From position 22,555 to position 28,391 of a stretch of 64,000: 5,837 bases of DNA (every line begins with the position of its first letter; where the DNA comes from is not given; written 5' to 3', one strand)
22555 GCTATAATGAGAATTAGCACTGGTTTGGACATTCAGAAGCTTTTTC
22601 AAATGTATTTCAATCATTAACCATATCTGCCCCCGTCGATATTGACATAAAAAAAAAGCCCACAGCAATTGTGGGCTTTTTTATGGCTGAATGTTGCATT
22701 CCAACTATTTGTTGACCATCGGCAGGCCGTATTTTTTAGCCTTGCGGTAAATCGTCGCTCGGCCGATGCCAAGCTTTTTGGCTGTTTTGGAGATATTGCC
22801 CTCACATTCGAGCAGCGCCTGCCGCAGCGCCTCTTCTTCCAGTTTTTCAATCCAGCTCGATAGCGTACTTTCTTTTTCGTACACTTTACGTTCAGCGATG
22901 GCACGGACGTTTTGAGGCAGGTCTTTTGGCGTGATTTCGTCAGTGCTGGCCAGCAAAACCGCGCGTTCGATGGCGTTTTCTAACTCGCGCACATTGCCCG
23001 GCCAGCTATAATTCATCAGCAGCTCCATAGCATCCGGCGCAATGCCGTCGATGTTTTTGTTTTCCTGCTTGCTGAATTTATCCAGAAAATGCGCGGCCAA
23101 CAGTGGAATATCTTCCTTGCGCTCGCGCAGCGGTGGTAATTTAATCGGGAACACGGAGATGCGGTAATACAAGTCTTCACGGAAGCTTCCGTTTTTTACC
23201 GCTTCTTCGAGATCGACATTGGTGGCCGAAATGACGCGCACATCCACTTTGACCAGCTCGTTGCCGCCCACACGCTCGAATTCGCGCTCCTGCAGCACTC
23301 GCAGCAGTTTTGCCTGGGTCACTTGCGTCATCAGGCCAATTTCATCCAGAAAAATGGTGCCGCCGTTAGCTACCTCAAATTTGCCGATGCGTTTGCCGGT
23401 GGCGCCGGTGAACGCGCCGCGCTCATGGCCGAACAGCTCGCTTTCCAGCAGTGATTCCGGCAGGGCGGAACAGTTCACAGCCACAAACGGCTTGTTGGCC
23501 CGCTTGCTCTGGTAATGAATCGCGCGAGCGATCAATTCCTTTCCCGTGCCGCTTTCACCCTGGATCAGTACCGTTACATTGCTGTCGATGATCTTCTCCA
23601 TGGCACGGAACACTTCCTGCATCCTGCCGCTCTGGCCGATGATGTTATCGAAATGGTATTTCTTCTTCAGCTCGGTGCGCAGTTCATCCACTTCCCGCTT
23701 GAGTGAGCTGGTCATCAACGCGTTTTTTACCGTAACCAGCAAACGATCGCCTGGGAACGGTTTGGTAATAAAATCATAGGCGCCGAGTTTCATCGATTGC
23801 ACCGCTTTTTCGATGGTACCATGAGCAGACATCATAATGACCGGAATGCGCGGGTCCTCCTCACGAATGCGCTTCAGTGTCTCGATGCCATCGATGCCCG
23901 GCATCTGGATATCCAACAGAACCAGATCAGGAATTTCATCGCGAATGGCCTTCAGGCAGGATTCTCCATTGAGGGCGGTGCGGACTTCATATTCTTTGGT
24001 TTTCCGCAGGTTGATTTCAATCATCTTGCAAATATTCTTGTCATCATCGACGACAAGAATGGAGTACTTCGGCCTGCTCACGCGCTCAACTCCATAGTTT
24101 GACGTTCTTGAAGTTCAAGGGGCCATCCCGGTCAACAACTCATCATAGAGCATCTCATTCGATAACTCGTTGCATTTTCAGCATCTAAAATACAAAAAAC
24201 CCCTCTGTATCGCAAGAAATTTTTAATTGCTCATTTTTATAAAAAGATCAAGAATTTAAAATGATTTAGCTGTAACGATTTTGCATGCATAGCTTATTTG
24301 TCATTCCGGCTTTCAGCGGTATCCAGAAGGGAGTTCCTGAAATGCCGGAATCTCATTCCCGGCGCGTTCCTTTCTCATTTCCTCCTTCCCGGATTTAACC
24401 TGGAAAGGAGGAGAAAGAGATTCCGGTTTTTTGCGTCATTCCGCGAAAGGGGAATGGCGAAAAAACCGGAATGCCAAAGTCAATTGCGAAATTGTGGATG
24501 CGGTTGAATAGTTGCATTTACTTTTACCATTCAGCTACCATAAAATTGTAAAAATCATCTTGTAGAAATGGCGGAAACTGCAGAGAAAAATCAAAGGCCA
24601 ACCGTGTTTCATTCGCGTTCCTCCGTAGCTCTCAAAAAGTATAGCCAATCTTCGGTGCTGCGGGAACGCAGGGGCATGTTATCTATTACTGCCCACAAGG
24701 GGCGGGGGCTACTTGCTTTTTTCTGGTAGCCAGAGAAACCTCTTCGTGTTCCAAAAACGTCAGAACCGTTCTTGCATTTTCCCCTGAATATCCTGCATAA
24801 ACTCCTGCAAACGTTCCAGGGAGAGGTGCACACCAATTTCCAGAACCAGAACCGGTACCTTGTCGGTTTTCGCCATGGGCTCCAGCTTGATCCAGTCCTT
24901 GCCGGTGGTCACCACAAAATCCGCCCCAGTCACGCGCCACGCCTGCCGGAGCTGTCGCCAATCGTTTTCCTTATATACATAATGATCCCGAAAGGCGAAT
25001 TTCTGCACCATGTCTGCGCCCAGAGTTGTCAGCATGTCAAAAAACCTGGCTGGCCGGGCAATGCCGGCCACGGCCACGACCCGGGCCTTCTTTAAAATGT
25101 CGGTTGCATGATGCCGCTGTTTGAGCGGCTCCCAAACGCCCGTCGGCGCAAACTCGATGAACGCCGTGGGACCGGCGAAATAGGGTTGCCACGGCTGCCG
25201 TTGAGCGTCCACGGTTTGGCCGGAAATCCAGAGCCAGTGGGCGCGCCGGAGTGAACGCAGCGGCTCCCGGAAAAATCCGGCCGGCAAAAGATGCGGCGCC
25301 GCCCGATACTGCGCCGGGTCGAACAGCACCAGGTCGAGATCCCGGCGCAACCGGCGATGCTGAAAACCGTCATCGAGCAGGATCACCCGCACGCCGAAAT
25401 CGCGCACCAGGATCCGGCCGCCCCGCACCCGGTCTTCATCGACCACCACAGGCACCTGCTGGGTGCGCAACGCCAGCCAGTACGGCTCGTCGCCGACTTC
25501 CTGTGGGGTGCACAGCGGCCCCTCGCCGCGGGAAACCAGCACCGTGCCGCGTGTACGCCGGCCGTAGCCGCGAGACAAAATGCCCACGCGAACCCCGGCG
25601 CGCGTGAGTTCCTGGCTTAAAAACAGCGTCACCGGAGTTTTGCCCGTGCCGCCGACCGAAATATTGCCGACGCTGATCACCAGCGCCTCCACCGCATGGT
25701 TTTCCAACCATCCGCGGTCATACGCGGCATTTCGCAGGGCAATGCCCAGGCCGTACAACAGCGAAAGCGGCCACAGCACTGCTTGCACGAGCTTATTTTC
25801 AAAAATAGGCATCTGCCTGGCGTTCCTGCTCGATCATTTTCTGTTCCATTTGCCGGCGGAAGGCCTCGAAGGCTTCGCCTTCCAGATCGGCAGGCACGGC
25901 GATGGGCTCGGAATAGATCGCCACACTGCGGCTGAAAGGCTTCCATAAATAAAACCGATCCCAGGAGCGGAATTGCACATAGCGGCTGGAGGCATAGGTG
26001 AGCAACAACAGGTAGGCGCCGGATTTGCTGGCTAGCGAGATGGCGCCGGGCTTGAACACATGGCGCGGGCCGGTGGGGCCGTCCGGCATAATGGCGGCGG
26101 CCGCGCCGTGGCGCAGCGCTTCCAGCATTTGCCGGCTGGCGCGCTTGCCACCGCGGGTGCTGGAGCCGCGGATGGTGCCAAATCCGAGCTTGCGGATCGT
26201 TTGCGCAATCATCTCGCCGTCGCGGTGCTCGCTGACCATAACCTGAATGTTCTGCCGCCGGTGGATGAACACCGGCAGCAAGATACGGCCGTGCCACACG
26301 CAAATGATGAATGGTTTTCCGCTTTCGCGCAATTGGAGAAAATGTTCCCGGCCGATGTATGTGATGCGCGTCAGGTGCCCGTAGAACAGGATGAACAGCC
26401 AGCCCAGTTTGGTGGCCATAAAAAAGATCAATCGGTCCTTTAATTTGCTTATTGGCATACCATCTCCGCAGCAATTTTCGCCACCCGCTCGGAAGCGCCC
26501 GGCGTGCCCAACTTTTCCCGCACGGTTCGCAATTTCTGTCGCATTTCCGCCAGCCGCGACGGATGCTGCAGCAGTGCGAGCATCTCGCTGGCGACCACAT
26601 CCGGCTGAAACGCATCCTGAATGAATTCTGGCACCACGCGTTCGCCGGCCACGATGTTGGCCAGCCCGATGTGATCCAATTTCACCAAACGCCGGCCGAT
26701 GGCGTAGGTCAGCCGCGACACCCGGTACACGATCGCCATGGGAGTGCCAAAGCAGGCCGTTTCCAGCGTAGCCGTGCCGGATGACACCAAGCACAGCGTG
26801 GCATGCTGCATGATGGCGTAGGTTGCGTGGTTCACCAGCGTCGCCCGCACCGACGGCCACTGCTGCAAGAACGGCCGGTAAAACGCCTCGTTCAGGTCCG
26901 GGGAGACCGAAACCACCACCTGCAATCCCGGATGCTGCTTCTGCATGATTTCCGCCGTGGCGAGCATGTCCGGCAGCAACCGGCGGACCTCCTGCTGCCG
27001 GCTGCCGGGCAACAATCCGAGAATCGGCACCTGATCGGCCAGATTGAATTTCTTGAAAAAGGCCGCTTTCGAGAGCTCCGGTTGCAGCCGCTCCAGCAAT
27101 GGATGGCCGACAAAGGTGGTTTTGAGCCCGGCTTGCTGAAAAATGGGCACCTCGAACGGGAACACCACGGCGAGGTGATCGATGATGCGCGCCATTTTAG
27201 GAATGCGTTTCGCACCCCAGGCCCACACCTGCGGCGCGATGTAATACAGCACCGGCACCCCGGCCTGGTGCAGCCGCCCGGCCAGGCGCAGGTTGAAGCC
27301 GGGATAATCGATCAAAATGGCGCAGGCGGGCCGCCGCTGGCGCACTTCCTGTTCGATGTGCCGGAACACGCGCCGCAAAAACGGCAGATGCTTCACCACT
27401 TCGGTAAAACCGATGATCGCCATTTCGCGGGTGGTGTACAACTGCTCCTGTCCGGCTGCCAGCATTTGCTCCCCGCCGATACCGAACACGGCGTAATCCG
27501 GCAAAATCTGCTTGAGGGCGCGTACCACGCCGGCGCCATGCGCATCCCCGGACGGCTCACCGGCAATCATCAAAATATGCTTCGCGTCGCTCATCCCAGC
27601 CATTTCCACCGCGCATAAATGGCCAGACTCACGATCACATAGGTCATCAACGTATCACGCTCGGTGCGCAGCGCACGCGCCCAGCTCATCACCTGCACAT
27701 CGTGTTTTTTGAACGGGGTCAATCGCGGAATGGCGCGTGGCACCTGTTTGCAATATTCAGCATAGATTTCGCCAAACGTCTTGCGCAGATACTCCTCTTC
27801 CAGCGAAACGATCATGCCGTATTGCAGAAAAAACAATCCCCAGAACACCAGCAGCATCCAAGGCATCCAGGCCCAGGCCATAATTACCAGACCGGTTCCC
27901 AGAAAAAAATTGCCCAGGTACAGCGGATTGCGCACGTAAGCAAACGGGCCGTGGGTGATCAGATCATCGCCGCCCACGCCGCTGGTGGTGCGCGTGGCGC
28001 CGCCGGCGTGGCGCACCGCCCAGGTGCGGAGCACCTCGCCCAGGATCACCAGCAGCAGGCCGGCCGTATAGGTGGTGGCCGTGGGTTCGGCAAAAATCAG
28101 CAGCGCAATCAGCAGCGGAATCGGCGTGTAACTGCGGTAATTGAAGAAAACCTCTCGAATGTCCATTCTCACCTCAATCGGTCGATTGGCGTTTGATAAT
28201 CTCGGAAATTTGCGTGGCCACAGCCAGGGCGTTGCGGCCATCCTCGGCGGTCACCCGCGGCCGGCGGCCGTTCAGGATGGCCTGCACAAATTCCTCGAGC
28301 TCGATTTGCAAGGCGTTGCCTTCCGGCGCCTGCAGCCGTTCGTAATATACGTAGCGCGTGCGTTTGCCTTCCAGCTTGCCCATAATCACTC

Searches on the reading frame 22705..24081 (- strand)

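Call 34: search_protein_families(library=pfam, proteins=[window:22705-24081:-], max_evalue=0.0001)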
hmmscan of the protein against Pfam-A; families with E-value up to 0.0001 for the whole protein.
window:22705-24081:- (458 aa): 8 families
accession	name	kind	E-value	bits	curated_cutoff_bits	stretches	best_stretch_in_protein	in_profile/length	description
PF00158.32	Sigma54_activat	-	9.5e-75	250.4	20.2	1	147-313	1-167/168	Sigma-54 interaction domain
PF25601.1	AAA_lid_14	-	2.6e-32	110.9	27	1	319-399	1-81/87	AAA+ ATPase lid domain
PF00072.30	Response_reg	-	4.5e-32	111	30.2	1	8-118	1-110/111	Response regulator receiver domain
PF14532.12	Sigma54_activ_2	-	9.7e-23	81.4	25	1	148-318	1-138/138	Sigma-54 interaction domain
PF02954.25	HTH_8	-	3.4e-12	46.3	22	1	411-451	2-42/42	Bacterial regulatory protein, Fis family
PF07728.20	AAA_5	-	1.9e-09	38.1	22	1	171-288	2-122/139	AAA domain (dynein-related subfamily)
PF18024.7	HTH_50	-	9.1e-06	25.7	27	1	405-453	2-49/50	Helix-turn-helix domain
PF00004.35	AAA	-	1.3e-05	26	21.2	1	171-289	1-110/131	ATPase family associated with various cellular activities (AAA)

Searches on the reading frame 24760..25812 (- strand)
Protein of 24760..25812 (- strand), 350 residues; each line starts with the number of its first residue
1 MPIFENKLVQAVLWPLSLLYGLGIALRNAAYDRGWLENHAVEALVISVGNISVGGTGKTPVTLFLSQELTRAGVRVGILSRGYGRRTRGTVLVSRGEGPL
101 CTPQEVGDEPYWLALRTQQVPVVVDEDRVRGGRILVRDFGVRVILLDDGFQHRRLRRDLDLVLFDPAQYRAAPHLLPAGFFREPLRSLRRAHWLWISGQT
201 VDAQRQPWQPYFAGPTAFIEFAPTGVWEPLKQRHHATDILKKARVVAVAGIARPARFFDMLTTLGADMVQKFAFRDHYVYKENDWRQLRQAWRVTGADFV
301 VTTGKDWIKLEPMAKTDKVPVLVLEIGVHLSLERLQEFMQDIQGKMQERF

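Call 34: search_protein_families(library=pfam, proteins=[window:24760-25812:-], max_evalue=0.0001)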
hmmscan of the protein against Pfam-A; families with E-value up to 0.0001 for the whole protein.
window:24760-25812:- (350 aa): 1 family
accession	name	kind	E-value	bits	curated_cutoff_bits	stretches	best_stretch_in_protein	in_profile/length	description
PF02606.20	LpxK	-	3e-95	319.5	27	1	10-340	2-324/328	Tetraacyldisaccharide-1-P 4'-kinase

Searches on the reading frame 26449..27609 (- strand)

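Call 34: search_protein_families(library=pfam, proteins=[window:26449-27609:-], max_evalue=0.0001)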
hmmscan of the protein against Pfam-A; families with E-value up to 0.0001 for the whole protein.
window:26449-27609:- (386 aa): 1 family
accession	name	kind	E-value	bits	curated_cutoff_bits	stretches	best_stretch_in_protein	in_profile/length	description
PF02684.21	LpxB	-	2.3e-100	336.5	22.6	1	12-379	1-370/374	Lipid-A-disaccharide synthetase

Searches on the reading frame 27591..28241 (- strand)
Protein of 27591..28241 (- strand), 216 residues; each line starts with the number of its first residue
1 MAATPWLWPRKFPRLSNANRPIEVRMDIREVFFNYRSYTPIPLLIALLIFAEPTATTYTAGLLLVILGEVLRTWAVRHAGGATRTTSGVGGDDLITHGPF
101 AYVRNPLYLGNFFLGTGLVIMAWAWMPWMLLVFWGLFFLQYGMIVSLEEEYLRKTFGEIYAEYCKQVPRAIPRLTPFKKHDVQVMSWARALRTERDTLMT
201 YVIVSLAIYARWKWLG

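Call 36: search_protein_families(library=pfam, proteins=[window:27591-28241:-], max_evalue=0.0001)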
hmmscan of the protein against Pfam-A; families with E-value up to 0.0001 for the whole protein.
window:27591-28241:- (216 aa): 2 families
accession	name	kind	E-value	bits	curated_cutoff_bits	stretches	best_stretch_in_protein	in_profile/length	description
PF04191.18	PEMT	-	1.1e-11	45.5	25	1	57-158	2-104/105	Phospholipid methyltransferase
PF04140.19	ICMT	-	5.3e-08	33.6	24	1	62-133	2-75/95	Isoprenylcysteine carboxyl methyltransferase (ICMT) family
